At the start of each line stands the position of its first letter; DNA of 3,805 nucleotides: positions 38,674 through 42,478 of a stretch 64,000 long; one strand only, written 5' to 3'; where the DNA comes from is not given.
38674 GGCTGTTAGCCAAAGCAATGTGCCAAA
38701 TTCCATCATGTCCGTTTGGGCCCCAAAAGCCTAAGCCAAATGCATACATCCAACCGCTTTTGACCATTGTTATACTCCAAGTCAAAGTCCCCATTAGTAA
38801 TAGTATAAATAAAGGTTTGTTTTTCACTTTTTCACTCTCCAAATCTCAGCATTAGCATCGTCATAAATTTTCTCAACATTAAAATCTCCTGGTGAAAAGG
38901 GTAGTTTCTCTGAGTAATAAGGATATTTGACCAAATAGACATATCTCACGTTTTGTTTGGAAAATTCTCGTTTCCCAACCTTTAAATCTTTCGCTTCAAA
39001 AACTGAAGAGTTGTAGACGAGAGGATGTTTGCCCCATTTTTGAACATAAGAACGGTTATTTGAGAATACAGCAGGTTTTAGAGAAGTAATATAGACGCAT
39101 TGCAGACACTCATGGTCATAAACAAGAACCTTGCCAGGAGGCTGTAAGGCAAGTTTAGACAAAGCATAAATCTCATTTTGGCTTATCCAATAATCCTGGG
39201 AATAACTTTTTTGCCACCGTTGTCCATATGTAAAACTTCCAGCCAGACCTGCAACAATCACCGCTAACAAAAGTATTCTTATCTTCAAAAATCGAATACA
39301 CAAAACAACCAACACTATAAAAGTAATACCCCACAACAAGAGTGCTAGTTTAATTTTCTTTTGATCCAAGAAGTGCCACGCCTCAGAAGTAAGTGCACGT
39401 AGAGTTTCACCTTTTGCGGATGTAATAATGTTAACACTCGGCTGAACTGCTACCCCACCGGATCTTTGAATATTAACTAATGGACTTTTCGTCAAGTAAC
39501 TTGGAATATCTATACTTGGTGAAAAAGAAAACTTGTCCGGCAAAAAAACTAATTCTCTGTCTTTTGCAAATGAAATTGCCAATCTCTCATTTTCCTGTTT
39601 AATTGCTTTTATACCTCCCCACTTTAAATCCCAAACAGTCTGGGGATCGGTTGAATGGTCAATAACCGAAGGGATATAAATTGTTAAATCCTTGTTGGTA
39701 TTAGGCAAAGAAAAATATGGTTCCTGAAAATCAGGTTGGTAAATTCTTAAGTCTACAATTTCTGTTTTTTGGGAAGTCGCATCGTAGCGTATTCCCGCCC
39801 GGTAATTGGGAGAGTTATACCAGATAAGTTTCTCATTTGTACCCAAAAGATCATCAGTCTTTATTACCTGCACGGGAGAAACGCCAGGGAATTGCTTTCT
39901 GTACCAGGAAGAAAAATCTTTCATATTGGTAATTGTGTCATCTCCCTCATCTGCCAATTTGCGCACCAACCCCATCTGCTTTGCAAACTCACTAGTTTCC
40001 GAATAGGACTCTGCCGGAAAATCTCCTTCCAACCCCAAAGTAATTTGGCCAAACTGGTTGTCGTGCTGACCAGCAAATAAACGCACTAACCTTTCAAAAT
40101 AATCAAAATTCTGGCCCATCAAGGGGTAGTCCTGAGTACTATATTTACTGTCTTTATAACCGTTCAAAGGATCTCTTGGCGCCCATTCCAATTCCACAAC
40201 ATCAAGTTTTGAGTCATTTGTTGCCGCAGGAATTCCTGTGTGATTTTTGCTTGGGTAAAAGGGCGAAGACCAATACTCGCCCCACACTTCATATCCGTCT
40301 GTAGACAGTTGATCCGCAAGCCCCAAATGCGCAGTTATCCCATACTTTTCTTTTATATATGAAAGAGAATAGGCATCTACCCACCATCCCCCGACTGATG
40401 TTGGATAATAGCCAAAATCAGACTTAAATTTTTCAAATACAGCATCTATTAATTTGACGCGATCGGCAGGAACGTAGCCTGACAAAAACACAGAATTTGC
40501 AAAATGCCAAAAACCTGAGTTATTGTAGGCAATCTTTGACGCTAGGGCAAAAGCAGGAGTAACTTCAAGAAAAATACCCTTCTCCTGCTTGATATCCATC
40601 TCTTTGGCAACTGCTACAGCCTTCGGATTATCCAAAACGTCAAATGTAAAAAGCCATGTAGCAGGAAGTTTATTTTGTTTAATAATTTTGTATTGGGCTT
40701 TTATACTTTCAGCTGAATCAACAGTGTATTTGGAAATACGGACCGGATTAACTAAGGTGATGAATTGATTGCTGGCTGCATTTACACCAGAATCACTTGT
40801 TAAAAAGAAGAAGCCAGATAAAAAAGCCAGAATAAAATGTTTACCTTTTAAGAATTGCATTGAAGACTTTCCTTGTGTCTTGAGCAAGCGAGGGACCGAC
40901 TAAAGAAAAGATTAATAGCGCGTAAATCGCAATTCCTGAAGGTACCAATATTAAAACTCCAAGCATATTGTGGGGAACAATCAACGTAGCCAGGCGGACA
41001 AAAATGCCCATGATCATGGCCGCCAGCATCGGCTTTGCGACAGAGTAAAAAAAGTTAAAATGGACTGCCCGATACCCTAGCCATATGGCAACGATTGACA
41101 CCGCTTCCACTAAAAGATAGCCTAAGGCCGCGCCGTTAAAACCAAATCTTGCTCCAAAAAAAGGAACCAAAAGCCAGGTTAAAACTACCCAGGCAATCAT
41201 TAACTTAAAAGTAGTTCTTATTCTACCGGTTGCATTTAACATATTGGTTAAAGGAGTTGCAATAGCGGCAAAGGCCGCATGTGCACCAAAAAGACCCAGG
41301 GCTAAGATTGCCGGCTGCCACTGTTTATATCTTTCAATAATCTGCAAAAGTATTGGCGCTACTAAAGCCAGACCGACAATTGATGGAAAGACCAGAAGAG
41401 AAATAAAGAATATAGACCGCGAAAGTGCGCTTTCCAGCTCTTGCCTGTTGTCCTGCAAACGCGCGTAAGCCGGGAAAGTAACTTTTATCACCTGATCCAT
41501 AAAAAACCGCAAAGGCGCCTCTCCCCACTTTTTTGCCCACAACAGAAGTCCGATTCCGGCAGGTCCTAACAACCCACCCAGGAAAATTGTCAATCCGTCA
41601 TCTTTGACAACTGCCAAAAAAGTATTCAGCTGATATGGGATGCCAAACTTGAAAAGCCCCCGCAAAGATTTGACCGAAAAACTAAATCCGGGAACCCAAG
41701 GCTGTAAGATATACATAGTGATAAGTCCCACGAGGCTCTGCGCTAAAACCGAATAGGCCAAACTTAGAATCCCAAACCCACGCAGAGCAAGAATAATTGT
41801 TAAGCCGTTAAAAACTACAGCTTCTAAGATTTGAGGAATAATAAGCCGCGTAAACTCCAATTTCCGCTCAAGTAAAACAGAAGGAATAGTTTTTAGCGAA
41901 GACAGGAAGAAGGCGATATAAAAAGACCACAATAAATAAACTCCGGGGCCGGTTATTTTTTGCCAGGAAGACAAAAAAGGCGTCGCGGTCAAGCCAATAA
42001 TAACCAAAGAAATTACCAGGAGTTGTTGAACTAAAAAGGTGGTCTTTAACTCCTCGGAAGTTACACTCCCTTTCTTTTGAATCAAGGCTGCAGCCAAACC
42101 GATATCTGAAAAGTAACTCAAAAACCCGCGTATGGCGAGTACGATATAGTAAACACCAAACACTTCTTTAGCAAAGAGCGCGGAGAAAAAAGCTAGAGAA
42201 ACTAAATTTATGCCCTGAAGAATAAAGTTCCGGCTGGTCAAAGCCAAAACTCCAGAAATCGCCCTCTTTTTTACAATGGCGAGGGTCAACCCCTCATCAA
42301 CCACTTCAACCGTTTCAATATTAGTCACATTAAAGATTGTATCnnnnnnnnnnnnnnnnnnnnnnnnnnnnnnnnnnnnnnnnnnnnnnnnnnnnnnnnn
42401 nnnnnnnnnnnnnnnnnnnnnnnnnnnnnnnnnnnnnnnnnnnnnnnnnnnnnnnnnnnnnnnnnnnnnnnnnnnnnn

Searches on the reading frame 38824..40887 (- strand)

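Call 43: search_protein_families(library=pfam, proteins=[window:38824-40887:-], max_evalue=0.001)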
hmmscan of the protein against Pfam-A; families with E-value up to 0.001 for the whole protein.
window:38824-40887:- (687 aa): 1 family
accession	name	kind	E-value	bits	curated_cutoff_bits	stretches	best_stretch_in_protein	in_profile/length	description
PF12979.12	DUF3863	-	4.4e-06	26.1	27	1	133-235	98-203/349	Domain of Unknown Function with PDB structure (DUF3863)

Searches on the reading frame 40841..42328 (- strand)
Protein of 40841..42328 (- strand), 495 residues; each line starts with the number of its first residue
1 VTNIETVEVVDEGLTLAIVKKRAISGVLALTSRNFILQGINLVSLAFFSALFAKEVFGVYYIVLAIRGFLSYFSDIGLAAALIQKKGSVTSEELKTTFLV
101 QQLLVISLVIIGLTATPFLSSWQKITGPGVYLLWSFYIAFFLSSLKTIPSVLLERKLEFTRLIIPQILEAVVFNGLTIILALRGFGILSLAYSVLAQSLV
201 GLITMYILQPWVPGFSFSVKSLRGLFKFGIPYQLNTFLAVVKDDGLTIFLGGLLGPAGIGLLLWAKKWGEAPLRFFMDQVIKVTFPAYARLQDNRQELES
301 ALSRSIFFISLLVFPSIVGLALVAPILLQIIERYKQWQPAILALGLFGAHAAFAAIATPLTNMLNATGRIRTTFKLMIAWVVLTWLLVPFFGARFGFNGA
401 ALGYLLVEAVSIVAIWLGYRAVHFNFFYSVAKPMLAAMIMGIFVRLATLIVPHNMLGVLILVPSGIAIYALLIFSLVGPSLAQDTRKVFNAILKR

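Call 43: search_protein_families(library=pfam, proteins=[window:40841-42328:-], max_evalue=0.001)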
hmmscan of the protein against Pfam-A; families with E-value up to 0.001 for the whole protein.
window:40841-42328:- (495 aa): 2 families
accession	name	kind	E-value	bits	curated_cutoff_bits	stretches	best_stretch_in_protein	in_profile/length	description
PF13440.11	Polysacc_synt_3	-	1.4e-45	156.2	23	1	52-339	6-290/293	Polysaccharide biosynthesis protein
PF01943.22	Polysacc_synt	-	2e-16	60.7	28.2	1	26-292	4-274/274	Polysaccharide biosynthesis protein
